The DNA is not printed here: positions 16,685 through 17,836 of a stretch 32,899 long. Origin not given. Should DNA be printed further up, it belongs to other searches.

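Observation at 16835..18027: Second, diverged copy of the two-gene module (copy B), leading an aldolase/aldo-keto-reductase operon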

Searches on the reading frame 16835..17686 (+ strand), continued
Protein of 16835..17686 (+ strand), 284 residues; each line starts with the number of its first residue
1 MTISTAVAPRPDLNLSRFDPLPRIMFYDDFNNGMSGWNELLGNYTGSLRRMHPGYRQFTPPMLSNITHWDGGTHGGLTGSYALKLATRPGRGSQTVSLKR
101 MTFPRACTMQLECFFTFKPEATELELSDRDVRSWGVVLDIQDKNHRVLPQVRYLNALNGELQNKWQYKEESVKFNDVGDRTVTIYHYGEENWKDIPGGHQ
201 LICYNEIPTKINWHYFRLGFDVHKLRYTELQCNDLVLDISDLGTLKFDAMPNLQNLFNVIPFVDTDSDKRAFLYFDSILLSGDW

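Call 45: search_dna_similar(query=window:16835-17686:+, collection=plasmids, mode=protein, max_rows=40)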
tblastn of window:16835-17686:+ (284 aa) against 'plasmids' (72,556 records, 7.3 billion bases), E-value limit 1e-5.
Records with a match: 7; places in all: 7; records where one place covers at least 80% of the query: 7.
Best place of each record, by identity: <60% 7.
By first word of the organism name: Chelatococcus 2; Rhizobium 2; Terrarubrum 1; Roseomonas 1; Nonomuraea 1.
By predicted mobility (MOB-suite, as given by PLSDB): non-mobilizable 6; conjugative 1.
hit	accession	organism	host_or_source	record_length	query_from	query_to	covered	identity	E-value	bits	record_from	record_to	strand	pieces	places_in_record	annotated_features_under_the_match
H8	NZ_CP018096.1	Chelatococcus daeguensis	sigle cell,power plant biotrickling ...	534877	12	284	96%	51.4%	2e-88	294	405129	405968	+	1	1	DUF6772 family protein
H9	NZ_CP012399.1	Chelatococcus sp. CO-6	whole organism,Shengli Oilfield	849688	12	284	96%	51.1%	4e-87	290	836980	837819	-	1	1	DUF6772 family protein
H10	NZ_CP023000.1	Rhizobium sp. 11515TR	Cell culture,agricultural soil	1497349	10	284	97%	50.4%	8e-89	295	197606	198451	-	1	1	record has no annotation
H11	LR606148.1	Rhizobium sp. Q54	paddy soil contaminated with arsenic ...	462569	10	284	97%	49.6%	5e-88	293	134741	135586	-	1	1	hypothetical protein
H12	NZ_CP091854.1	Terrarubrum flagellatum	cell culture,forest soil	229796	12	284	96%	49.6%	2e-87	291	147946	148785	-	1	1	DUF6772 family protein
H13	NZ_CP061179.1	Roseomonas haemaphysalidis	tick,pure culture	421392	12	284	96%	48.6%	2e-81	274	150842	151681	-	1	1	DUF6772 family protein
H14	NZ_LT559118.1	Nonomuraea gerenzanensis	-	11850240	7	284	98%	35.5%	2e-41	159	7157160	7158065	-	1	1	none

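Call 47: get_annotated_region(hit=H8, flank=9000)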
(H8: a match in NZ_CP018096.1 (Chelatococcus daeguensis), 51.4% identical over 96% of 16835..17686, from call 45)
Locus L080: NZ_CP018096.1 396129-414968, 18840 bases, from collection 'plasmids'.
description: Chelatococcus daeguensis strain TAD1 plasmid pTAD1, complete sequence
organism: Chelatococcus daeguensis (NCBI taxid 444444)
taxonomy: Bacteria; Pseudomonadota; Alphaproteobacteria; Hyphomicrobiales; Chelatococcaceae; Chelatococcus; Chelatococcus daeguensis
host: -; source: sigle cell,power plant biotrickling filter; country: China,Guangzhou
typing (MOB-suite, as given by PLSDB): non-mobilizable
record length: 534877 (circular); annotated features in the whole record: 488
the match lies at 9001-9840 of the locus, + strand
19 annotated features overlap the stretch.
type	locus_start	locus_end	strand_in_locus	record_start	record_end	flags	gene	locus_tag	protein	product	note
CDS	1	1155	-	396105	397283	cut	-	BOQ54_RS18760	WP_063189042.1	citrate synthase family protein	-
CDS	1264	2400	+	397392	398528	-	-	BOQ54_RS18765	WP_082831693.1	citrate synthase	-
CDS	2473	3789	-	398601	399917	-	-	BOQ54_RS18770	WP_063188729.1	extracellular solute-binding protein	-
CDS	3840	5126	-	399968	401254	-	-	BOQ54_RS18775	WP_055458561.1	extracellular solute-binding protein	-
CDS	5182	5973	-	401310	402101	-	-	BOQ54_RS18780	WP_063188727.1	FadR/GntR family transcriptional regulator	-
CDS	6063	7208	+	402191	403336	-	-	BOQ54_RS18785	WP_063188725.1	mandelate racemase/muconate lactonizing enzyme family protein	-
CDS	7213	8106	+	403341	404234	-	-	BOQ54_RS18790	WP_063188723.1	sugar ABC transporter permease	-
CDS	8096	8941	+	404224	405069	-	-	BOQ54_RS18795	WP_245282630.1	carbohydrate ABC transporter permease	GO:0008643 - carbohydrate transport [Evidence IEA]; GO:0055085 - transmembrane transport [Evidence IEA]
CDS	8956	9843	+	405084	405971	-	-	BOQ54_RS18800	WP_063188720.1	DUF6772 family protein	-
CDS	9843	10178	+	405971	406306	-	-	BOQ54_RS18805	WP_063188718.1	hypothetical protein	-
CDS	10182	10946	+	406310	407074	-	-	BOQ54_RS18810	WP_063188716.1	SDR family oxidoreductase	-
CDS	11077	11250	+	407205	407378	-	-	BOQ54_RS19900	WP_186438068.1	hypothetical protein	-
CDS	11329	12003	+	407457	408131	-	-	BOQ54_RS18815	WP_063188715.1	phosphoribosyltransferase family protein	GO:0009116 - nucleoside metabolic process [Evidence IEA]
CDS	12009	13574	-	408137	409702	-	-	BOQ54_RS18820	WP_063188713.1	bifunctional aminoglycoside phosphotransferase/ATP-binding protein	-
CDS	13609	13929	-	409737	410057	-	-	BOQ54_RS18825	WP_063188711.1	phasin family protein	-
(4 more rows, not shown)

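Call 48: get_annotated_region(hit=H13, flank=9000)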
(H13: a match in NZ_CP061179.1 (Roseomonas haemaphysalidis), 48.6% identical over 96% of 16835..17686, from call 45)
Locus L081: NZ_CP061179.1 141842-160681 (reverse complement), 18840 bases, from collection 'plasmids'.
description: Roseomonas haemaphysalidis strain 546 plasmid p546-2
organism: Roseomonas haemaphysalidis (NCBI taxid 2768162)
taxonomy: Bacteria; Pseudomonadota; Alphaproteobacteria; Rhodospirillales; Acetobacteraceae; Roseomonas; Roseomonas haemaphysalidis
host: -; source: tick,pure culture; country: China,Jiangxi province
typing (MOB-suite, as given by PLSDB): non-mobilizable
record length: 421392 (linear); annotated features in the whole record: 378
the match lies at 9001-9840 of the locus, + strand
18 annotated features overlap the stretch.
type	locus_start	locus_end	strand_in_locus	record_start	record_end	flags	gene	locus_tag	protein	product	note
CDS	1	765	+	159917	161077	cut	-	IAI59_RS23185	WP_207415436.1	dATP pyrophosphohydrolase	-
CDS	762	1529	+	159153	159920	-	-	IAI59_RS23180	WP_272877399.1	nucleotidyltransferase family protein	-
CDS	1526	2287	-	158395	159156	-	-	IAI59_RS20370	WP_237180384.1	phosphocholine cytidylyltransferase family protein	-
CDS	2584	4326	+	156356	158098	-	-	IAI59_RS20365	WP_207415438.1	fatty acyl-AMP ligase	-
CDS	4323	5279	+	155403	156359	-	-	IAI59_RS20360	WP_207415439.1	SDR family NAD(P)-dependent oxidoreductase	-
CDS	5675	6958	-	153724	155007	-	-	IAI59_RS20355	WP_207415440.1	extracellular solute-binding protein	-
CDS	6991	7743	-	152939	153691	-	-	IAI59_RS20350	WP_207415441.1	FadR/GntR family transcriptional regulator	-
CDS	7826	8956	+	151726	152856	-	-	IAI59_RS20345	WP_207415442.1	mandelate racemase/muconate lactonizing enzyme family protein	-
CDS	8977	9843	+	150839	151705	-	-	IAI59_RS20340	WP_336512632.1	DUF6772 family protein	-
CDS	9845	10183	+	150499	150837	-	-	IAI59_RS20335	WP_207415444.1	hypothetical protein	-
CDS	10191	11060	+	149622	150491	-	-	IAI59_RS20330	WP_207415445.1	sugar ABC transporter permease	-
CDS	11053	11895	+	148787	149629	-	-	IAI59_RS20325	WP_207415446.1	carbohydrate ABC transporter permease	GO:0008643 - carbohydrate transport [Evidence IEA]; GO:0055085 - transmembrane transport [Evidence IEA]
CDS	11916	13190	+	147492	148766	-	-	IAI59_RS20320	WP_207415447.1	extracellular solute-binding protein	-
CDS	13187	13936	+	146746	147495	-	-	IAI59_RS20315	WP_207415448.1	SDR family oxidoreductase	-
CDS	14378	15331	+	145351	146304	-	-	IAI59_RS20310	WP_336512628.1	LysR substrate-binding domain-containing protein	-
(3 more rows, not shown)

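Call 55: get_annotated_region(hit=H14, flank=9000)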
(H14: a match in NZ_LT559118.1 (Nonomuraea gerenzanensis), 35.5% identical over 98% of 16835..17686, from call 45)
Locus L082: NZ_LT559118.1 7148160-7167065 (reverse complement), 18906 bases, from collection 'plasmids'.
description: Nonomuraea gerenzanensis isolate nono1 plasmid I, complete sequence
organism: Nonomuraea gerenzanensis (NCBI taxid 93944)
taxonomy: Bacteria; Actinomycetota; Actinomycetes; Streptosporangiales; Streptosporangiaceae; Nonomuraea; Nonomuraea gerenzanensis
host: -; source: -; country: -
typing (MOB-suite, as given by PLSDB): non-mobilizable
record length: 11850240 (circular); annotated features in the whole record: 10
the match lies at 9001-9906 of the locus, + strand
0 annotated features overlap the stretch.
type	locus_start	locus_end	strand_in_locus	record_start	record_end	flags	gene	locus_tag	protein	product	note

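Call 56: get_annotated_region(hit=H11, flank=9000)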
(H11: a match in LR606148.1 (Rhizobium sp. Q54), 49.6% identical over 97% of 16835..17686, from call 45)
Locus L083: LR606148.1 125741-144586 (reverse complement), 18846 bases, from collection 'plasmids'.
description: Rhizobium sp. Q54 genome assembly, plasmid: 5
organism: Rhizobium sp. Q54 (NCBI taxid 1335060)
taxonomy: Bacteria; Pseudomonadota; Alphaproteobacteria; Hyphomicrobiales; Rhizobiaceae; Rhizobium; Rhizobium sp. Q54
host: -; source: paddy soil contaminated with arsenic due to geogenic reasons; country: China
typing (MOB-suite, as given by PLSDB): conjugative; relaxase MOBQ; mating-pair formation MPF_T
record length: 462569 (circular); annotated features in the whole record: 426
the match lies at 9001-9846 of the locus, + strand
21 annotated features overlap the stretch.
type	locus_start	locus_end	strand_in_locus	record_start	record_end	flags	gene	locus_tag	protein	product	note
CDS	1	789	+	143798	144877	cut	-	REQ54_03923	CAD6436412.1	ABC transporter ATP-binding protein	-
CDS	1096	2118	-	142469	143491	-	-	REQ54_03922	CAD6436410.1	sn-glycerol-3-phosphate ABC transporter ATP-binding protein UgpC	-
CDS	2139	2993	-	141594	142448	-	-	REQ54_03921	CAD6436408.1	carbohydrate ABC transporter permease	-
CDS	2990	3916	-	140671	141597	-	-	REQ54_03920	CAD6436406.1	sugar ABC transporter permease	-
CDS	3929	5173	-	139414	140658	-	-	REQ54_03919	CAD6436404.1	sugar ABC transporter substrate-binding protein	-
CDS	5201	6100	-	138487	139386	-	-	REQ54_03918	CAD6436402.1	SMP-30/gluconolactonase/LRE family protein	-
CDS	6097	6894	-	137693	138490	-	-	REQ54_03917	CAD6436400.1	KR domain-containing protein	-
CDS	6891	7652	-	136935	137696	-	-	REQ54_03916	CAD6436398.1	FadR family transcriptional regulator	-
CDS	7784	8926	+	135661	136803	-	-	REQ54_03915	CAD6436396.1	mandelate racemase/muconate lactonizing enzyme family protein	-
CDS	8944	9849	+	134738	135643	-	-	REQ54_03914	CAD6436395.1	hypothetical protein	-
CDS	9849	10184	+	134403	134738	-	-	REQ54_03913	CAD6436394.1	hypothetical protein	-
CDS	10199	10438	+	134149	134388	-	-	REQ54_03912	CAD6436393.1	hypothetical protein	-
CDS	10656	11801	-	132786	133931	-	-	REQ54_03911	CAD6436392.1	monooxygenase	-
CDS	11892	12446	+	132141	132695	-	-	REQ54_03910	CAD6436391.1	TetR/AcrR family transcriptional regulator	-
CDS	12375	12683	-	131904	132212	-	-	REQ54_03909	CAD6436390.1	hypothetical protein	-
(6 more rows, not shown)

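Call 57: search_solved_structures(query=L083:7784-8923:+, max_evalue=1e-30)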
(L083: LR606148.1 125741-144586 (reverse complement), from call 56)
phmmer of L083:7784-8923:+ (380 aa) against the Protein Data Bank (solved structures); distinct sequences matched with E-value up to 1e-30: 65 (the best 60 are shown).
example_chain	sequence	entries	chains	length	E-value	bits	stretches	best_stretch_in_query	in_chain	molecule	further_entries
3ozm_A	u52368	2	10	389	9.1e-59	202.7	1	10-373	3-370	Putative mandelate racemase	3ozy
3h12_A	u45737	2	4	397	9.9e-59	202.6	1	10-373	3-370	mandelate racemase | Putative mandelate racemase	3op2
3bjs_A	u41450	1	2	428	2.9e-56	194.5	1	6-371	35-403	Mandelate racemase/muconate lactonizing enzyme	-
2ppg_A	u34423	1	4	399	8.8e-50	173.2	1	41-373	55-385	Putative isomerase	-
4h1z_A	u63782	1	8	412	9.9e-50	173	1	41-372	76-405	Enolase Q92Zs5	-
5olc_A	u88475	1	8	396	1.9e-49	172.1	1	19-373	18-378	Galactonate dehydratase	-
4ggb_A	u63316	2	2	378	1.6e-48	169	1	11-378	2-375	Putative uncharacterized protein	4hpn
4e6m_A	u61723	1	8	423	7e-44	153.7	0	174-374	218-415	Putative dehydratase protein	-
2gl5_A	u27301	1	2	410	7.1e-44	153.7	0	174-374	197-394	putative dehydratase protein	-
3sjn_A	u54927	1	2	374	1.6e-43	152.5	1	31-379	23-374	Mandelate racemase/muconate lactonizing protein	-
2qq6_A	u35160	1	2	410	9.8e-43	150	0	182-373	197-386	Mandelate racemase/muconate lactonizing enzyme-like protein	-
2o56_A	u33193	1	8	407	2.6e-40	142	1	40-374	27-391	Putative mandelate racemase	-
2pp0_A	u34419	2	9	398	5.9e-40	140.8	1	35-322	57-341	L-talarate/Galactarate Dehydratase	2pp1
2ovl_A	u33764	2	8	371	6.4e-40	140.7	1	26-378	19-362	Putative racemase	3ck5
3v3w_A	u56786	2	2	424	2.5e-39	138.8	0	40-177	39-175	Starvation sensing protein rspA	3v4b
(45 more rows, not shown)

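Call 67: search_protein_families(library=ncbifam, proteins=[L083:7784-8923:+, L080:10182-10943:+], max_evalue=0.00001)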
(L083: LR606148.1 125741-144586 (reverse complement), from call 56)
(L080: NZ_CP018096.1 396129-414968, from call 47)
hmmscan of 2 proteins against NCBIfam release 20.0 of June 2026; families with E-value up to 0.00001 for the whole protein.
L083:7784-8923:+ (380 aa): 17 families
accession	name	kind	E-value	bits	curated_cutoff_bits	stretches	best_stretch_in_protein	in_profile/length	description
NF010624.0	PRK14017.1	equivalog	1.4e-55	189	311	1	41-376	16-360/382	galactonate dehydratase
NF047820.1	TalGalacDh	equivalog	2.7e-53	181.2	500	1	36-367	34-355/371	L-talarate/galactarate dehydratase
NF043051.1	ManoateDhtManD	equivalog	1.5e-52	178.8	550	2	184-375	194-382/403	D-mannonate dehydratase ManD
NF040866.1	AraD_Arch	equivalog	1.6e-52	178.8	650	1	38-378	32-371/372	arabinonate dehydratase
NF011654.0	PRK15072.1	subfamily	9.3e-49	166.4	430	2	40-177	17-153/404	D-galactonate dehydratase family protein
NF040790.2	glucon_galact_dh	equivalog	7.3e-46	156.7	750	1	39-379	24-372/390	bifunctional D-gluconate/D-galactonate dehydratase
NF043002.1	HProlDhtase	equivalog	3.2e-40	138.1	500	1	33-373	25-359/366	cis-3-hydroxy-L-proline dehydratase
TIGR02534.1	mucon_cyclo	subfamily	1.1e-39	136.5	334.95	1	29-377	18-366/368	muconate/chloromuconate family cycloisomerase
NF011968.0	PRK15440.1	equivalog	5.2e-35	121.1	393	1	11-305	30-320/395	L-rhamnonate dehydratase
NF041118.1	A_G_epim_Thtga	equivalog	1.3e-20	73.9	500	1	35-321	26-308/341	L-Ala-D/L-Glu epimerase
TIGR01928.1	menC_lowGC_arch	equivalog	9.5e-20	70.9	200.65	1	25-300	8-278/325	o-succinylbenzoate synthase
NF042940.1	racemase_DgcA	equivalog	8.1e-16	58.1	400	1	29-300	15-266/323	N-acetyl-D-Glu racemase DgcA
NF011708.0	PRK15129.1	equivalog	8.7e-12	44.7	343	1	26-327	15-292/321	L-Ala-D/L-Glu epimerase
NF002782.0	PRK02901.1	equivalog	4.4e-10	39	288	1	165-327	101-263/328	o-succinylbenzoate synthase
TIGR01927.1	menC_gam_Gplu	equivalog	2.8e-08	33.4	130.55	1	150-292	110-252/307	o-succinylbenzoate synthase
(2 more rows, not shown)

L080:10182-10943:+ (254 aa): 212 families (the best 25 are shown)
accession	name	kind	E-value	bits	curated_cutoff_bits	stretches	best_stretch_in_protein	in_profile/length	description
NF004778.0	PRK06124.1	equivalog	3.2e-55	187.3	303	1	3-252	5-253/256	SDR family oxidoreductase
NF005559.1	PRK07231.1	subfamily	1.3e-52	178.8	215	1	8-252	3-248/249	glucose 1-dehydrogenase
NF009466.0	PRK12826.1-2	subfamily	3.6e-51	174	222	1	10-251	4-244/248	3-oxoacyl-ACP reductase FabG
NF005711.0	PRK07523.1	subfamily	9.8e-50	169.5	413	1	5-251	6-251/255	SDR family oxidoreductase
TIGR01832.1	kduD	equivalog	7e-48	163.3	338.85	1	5-251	1-245/248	2-dehydro-3-deoxy-D-gluconate 5-dehydrogenase KduD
NF009468.0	PRK12826.1-4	equivalog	6.8e-47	160.3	318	1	8-250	6-246/256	SDR family oxidoreductase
NF006070.0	PRK08213.1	subfamily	5.1e-46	157.3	279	1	5-253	8-258/259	gluconate 5-dehydrogenase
TIGR01830.1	3oxo_ACP_reduc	equivalog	6.2e-46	157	297.75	1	12-250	1-237/239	3-oxoacyl-[acyl-carrier-protein] reductase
NF047420.2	EF_P_mod_YmfI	equivalog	3.2e-45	154.7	238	1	12-252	2-236/236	elongation factor P 5-aminopentanone reductase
NF053807.1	RhamDHLra1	equivalog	3.4e-45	154.7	400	1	9-253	4-249/252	L-rhamnose 1-dehydrogenase Lra1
NF012208.0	SDR_dihy_bifunc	exception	2.5e-44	151.6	325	1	12-252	1-232/233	bifunctional dihydropteridine reductase/dihydrofolate reductase TmpR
NF004202.0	PRK05653.2-2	equivalog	6.9e-44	150.3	333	1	8-250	6-246/259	3-oxoacyl-ACP reductase FabG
TIGR01829.1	AcAcCoA_reduct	subfamily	2.4e-43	148.5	302.1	1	10-252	1-241/242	acetoacetyl-CoA reductase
NF005390.0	PRK06935.1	equivalog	5.1e-43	147.3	369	1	4-253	10-257/258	2-dehydro-3-deoxy-D-gluconate 5-dehydrogenase KduD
NF006493.1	PRK08936.1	subfamily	7.5e-43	146.7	420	1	8-251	6-250/261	glucose-1-dehydrogenase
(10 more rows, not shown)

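Call 72: search_protein_families(library=pfam, alignment_id=A3, max_evalue=0.00001)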
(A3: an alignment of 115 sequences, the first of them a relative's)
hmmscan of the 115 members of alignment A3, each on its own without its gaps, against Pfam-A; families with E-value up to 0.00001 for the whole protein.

A. member 1, L057:2036-3154:+ (373 aa): 1 family
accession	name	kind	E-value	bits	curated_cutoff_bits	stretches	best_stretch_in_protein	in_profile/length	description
PF03841.19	SelA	-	4.9e-06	26.3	22.8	0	53-252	52-261/367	L-seryl-tRNA selenium transferase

B. families by the number of members that match (of 115 scanned): 137 families (the first 25 are shown)
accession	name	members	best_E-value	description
PF07690.21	MFS_1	4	3.8e-56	Major Facilitator Superfamily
PF00528.27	BPD_transp_1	4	4.7e-35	Binding-protein-dependent transport system inner membrane component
PF12831.13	FAD_oxidored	3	3e-120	FAD dependent oxidoreductase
PF02798.26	GST_N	3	5.8e-18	Glutathione S-transferase, N-terminal domain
PF13409.12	GST_N_2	3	1e-15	Glutathione S-transferase, N-terminal domain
PF13417.12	GST_N_3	3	4.9e-15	Glutathione S-transferase, N-terminal domain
PF03137.26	OATP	3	3.4e-12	Organic Anion Transporter Polypeptide (OATP) family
PF13847.12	Methyltransf_31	3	1.9e-09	Methyltransferase domain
PF00043.30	GST_C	3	2.9e-08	Glutathione S-transferase, C-terminal domain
PF01293.25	PEPCK_ATP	2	7.9e-165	Phosphoenolpyruvate carboxykinase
PF05153.21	MIOX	2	2.3e-108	Myo-inositol oxygenase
PF01343.23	Peptidase_S49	2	3.7e-48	Peptidase family S49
PF02522.19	Antibiotic_NAT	2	3.3e-38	Aminoglycoside 3-N-acetyltransferase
PF00593.30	TonB_dep_Rec_b-barrel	2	3.6e-38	TonB dependent receptor-like, beta-barrel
PF13343.11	SBP_bac_6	2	1.4e-27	Bacterial extracellular solute-binding protein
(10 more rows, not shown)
